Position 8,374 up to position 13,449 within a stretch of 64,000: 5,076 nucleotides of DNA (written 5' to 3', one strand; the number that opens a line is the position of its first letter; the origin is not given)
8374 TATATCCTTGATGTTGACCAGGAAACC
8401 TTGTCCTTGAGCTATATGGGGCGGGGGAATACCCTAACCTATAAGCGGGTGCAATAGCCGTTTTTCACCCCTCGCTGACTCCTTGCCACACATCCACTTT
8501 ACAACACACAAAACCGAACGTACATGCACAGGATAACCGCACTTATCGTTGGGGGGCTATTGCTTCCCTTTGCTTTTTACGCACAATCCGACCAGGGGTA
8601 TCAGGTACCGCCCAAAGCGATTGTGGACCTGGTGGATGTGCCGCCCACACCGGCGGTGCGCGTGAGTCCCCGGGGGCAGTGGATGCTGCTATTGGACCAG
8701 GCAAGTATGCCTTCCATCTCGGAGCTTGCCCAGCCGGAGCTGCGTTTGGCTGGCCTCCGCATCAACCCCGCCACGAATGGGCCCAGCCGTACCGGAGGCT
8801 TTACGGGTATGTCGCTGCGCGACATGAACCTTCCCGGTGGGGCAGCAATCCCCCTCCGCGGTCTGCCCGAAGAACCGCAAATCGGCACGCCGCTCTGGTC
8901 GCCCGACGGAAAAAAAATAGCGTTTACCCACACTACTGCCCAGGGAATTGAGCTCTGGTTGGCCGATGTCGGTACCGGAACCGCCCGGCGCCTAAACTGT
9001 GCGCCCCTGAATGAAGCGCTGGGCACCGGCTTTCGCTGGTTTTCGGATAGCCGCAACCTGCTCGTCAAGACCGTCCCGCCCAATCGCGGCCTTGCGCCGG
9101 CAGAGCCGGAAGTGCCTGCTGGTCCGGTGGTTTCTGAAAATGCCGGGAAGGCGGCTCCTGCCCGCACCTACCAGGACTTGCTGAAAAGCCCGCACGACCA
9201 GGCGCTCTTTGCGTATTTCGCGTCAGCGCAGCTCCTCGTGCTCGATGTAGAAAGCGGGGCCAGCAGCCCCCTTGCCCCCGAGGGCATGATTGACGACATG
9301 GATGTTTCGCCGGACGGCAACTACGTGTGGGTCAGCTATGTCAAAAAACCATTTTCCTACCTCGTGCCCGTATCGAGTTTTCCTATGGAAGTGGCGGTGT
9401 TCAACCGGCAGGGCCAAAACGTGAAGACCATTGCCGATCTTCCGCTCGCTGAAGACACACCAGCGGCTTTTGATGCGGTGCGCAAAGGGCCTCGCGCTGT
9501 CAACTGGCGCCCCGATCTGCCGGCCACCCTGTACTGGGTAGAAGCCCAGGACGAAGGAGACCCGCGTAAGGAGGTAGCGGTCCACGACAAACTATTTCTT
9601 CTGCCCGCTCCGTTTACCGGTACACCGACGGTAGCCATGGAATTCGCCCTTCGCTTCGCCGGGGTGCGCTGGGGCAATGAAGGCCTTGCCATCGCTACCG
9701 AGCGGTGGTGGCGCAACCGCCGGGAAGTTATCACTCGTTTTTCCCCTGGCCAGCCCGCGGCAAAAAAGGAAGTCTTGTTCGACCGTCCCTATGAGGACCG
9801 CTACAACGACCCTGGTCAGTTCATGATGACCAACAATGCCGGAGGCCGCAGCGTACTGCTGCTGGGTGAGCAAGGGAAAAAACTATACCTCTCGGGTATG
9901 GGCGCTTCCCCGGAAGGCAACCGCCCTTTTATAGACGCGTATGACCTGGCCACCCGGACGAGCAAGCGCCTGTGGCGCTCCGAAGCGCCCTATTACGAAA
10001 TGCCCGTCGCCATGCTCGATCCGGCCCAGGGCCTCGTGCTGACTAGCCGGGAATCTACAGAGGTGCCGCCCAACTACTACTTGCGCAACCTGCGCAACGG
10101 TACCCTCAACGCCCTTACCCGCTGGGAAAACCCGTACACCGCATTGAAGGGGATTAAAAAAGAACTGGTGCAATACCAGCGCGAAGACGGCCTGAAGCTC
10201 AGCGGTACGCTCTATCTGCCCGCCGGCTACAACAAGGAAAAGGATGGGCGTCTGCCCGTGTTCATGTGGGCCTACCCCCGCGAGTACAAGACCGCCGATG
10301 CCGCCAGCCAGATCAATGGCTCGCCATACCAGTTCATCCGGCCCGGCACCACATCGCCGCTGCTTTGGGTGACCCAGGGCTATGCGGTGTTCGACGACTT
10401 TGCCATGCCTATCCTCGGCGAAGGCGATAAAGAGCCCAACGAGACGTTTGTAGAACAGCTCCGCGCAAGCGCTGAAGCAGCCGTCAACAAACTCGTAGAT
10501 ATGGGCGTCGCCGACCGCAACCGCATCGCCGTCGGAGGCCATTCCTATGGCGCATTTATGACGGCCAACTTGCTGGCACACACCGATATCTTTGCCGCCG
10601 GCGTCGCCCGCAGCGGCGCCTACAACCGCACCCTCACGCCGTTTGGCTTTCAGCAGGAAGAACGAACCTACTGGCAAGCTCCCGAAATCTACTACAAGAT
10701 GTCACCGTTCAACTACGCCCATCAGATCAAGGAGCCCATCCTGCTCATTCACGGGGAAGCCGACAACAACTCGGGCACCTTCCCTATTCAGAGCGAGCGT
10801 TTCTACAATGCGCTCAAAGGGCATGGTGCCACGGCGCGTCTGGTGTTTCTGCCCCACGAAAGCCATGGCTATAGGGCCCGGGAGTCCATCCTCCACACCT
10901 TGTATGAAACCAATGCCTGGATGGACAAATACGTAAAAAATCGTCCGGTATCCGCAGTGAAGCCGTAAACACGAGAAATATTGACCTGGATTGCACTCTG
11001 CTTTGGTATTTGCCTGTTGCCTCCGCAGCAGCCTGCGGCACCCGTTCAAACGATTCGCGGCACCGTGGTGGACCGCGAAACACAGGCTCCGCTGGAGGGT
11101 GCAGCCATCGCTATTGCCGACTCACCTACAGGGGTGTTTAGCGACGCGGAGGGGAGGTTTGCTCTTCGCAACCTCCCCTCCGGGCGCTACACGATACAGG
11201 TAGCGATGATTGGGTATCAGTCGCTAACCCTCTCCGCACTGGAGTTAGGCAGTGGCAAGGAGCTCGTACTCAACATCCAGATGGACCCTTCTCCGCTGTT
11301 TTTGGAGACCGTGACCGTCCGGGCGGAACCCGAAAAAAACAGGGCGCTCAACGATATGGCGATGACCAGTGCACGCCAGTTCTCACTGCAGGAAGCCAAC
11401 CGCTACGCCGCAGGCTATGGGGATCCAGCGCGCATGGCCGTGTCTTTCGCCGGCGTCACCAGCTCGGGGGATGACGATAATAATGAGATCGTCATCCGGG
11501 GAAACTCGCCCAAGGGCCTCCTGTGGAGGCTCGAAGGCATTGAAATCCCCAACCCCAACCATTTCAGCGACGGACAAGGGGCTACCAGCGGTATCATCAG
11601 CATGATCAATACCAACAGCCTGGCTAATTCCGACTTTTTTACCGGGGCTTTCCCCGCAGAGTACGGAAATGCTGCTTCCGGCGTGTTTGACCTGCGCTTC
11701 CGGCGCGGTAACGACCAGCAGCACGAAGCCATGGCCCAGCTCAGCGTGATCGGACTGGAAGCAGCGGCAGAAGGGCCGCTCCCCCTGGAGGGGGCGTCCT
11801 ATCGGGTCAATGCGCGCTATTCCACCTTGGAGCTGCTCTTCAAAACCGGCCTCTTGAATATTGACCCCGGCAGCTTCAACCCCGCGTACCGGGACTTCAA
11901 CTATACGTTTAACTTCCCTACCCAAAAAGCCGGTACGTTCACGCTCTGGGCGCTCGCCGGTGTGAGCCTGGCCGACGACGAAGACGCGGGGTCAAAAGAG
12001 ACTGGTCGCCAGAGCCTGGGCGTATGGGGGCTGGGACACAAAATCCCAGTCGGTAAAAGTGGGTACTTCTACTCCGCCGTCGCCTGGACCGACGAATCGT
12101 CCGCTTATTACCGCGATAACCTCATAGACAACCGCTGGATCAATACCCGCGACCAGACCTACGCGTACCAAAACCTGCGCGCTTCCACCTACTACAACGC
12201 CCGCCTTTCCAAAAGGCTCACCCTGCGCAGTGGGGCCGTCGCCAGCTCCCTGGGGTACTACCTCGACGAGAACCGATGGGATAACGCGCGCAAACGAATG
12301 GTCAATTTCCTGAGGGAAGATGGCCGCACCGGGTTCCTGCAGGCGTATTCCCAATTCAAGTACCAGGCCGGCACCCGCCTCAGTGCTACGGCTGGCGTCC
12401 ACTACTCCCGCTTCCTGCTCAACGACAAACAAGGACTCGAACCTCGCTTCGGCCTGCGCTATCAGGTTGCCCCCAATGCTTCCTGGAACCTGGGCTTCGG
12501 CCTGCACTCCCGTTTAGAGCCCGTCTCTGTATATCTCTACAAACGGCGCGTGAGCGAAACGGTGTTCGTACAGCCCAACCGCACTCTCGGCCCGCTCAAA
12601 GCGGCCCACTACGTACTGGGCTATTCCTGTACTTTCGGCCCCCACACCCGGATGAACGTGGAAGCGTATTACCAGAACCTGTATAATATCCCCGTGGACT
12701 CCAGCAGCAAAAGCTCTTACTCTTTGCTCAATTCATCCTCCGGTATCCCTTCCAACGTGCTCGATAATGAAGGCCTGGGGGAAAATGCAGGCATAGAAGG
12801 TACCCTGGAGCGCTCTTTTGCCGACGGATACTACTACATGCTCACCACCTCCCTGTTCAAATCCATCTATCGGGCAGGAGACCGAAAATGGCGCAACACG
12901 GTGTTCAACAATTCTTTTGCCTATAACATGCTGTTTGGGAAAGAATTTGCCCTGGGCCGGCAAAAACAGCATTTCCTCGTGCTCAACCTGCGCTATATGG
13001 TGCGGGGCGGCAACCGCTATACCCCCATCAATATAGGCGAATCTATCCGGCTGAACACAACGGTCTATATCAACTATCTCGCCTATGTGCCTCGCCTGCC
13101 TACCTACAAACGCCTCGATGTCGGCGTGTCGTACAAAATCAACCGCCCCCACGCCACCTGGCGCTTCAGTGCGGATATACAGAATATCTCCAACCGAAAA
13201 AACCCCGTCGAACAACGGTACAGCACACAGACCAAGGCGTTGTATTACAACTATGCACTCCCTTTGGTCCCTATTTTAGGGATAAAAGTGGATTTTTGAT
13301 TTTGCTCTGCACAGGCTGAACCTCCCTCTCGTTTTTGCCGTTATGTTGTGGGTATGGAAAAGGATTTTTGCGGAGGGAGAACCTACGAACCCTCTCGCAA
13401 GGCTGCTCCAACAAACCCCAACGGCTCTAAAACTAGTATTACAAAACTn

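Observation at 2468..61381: Dense family of palindromic intergenic repeats bounded by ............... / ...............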

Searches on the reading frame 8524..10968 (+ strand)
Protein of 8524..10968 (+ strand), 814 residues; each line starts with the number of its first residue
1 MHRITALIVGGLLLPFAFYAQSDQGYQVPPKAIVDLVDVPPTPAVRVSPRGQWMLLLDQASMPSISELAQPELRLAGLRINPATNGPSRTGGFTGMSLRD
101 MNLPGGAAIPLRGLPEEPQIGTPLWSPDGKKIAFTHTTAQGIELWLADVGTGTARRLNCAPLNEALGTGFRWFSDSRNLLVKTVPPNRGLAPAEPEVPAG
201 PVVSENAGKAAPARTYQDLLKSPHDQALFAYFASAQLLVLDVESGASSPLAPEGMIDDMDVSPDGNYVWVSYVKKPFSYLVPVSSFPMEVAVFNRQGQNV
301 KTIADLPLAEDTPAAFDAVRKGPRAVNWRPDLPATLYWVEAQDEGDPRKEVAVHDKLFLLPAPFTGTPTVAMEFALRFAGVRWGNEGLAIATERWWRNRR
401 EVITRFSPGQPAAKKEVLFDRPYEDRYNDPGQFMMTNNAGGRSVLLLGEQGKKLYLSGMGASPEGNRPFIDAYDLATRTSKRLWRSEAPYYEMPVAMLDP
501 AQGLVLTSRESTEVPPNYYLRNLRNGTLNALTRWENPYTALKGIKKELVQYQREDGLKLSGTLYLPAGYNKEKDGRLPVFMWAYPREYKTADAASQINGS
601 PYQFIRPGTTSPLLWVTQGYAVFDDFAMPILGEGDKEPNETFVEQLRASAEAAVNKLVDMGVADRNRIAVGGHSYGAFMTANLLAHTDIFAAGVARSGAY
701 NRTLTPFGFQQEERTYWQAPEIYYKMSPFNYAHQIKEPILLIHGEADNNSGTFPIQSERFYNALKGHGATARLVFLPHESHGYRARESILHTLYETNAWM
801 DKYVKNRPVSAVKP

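Call 8: search_protein_families(library=pfam, proteins=[window:8524-10968:+])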
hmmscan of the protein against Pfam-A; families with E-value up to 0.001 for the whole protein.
window:8524-10968:+ (814 aa): 4 families
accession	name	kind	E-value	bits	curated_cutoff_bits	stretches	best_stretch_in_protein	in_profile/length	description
PF00326.27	Peptidase_S9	-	5.3e-25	88.6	22.6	1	652-806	50-212/213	Prolyl oligopeptidase family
PF01738.24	DLH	-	4.6e-06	26.8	21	1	643-795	74-198/217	Dienelactone hydrolase family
PF02129.25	Peptidase_S15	-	1.4e-05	25.4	23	0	555-686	1-116/262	X-Pro dipeptidyl-peptidase (S15 family)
PF07676.18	PD40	-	0.00024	21.4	20.9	0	120-135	11-26/38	WD40-like Beta Propeller Repeat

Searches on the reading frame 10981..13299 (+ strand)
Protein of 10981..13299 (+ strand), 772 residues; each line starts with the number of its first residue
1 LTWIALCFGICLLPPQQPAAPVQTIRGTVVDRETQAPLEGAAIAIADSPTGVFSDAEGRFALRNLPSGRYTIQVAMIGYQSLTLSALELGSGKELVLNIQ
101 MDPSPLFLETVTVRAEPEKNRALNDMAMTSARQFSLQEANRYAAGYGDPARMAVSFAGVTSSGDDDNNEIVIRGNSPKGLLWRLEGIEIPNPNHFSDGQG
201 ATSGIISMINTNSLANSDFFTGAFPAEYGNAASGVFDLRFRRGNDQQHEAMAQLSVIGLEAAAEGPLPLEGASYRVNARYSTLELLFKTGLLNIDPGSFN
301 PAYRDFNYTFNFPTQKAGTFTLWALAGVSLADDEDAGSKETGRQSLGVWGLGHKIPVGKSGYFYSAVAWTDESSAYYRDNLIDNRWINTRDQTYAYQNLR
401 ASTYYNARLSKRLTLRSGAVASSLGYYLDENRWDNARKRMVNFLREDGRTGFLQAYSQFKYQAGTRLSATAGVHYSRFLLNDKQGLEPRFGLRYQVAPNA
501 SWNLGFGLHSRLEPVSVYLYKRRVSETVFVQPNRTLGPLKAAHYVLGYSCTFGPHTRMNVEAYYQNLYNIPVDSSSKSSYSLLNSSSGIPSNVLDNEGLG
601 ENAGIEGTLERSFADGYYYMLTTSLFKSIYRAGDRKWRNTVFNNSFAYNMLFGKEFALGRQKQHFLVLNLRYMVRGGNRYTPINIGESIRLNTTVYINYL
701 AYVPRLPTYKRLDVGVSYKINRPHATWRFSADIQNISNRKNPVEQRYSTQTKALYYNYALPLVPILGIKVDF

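Call 8: search_protein_families(library=pfam, proteins=[window:10981-13299:+])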
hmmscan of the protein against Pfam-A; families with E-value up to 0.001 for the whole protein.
window:10981-13299:+ (772 aa): 3 families
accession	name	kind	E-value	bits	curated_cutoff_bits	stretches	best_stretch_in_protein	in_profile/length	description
PF13620.12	CarboxypepD_reg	-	1e-18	67.9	32.3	1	24-101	1-81/82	Carboxypeptidase regulatory-like domain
PF13715.12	CarbopepD_reg_2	-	1.2e-17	64.2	32.2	1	25-113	1-88/88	CarboxypepD_reg-like domain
PF07715.20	Plug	-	3.2e-05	24.8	23.9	1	150-234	26-106/107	TonB-dependent Receptor Plug Domain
